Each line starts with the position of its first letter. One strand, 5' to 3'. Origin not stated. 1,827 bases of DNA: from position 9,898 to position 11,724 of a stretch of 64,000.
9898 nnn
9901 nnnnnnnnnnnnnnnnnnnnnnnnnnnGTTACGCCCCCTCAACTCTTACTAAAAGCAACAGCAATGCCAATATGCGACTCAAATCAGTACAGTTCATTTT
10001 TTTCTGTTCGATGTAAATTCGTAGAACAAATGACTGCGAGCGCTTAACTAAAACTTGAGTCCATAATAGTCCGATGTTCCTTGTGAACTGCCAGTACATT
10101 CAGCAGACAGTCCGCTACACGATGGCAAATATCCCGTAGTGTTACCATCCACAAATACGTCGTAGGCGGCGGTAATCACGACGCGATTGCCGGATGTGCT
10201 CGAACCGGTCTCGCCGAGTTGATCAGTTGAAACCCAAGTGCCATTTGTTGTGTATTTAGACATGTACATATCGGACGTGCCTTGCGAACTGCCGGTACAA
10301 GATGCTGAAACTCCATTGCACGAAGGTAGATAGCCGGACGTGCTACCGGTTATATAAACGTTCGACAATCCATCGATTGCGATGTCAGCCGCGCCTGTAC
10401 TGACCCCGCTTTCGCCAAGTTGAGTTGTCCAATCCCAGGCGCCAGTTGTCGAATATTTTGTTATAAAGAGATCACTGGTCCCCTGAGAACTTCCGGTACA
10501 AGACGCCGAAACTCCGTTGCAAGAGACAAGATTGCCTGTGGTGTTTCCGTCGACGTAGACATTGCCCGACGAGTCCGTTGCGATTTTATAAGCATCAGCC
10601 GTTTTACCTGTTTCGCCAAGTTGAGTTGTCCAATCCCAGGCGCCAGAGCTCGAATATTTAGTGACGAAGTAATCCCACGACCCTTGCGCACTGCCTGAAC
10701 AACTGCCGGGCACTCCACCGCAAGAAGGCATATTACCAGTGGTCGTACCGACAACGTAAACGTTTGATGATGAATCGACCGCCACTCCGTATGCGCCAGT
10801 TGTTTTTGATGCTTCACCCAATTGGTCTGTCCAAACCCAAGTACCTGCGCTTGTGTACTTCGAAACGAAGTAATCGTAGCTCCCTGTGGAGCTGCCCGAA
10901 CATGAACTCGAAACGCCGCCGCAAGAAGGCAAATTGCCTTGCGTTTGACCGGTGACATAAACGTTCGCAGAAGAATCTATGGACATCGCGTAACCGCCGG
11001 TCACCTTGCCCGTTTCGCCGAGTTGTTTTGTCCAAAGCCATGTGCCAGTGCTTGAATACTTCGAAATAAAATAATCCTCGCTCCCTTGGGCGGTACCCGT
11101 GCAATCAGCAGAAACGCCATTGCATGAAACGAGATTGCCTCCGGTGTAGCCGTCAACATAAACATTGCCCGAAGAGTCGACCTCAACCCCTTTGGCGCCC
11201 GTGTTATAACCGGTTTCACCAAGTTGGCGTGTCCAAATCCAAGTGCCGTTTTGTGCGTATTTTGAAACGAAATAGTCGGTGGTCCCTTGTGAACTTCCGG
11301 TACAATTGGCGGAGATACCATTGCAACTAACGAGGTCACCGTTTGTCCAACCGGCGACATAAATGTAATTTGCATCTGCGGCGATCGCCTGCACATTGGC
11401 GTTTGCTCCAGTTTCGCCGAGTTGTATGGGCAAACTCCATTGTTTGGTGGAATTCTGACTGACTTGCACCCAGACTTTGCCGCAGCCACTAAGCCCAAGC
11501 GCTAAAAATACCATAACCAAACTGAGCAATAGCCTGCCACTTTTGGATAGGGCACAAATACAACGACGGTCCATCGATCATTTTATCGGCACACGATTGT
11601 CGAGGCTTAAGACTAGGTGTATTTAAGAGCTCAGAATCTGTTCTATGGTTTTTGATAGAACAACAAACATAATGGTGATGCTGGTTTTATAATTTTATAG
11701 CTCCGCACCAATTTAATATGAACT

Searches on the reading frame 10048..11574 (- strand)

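Call 31: search_protein_families(library=pfam, proteins=[window:10048-11574:-], max_evalue=0.1)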
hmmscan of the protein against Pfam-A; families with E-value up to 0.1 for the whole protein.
window:10048-11574:- (508 aa): 1 family
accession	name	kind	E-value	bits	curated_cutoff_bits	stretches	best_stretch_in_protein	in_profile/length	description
PF06739.17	SBBP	-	3.6e-50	168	20.5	6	247-281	1-35/38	Beta-propeller repeat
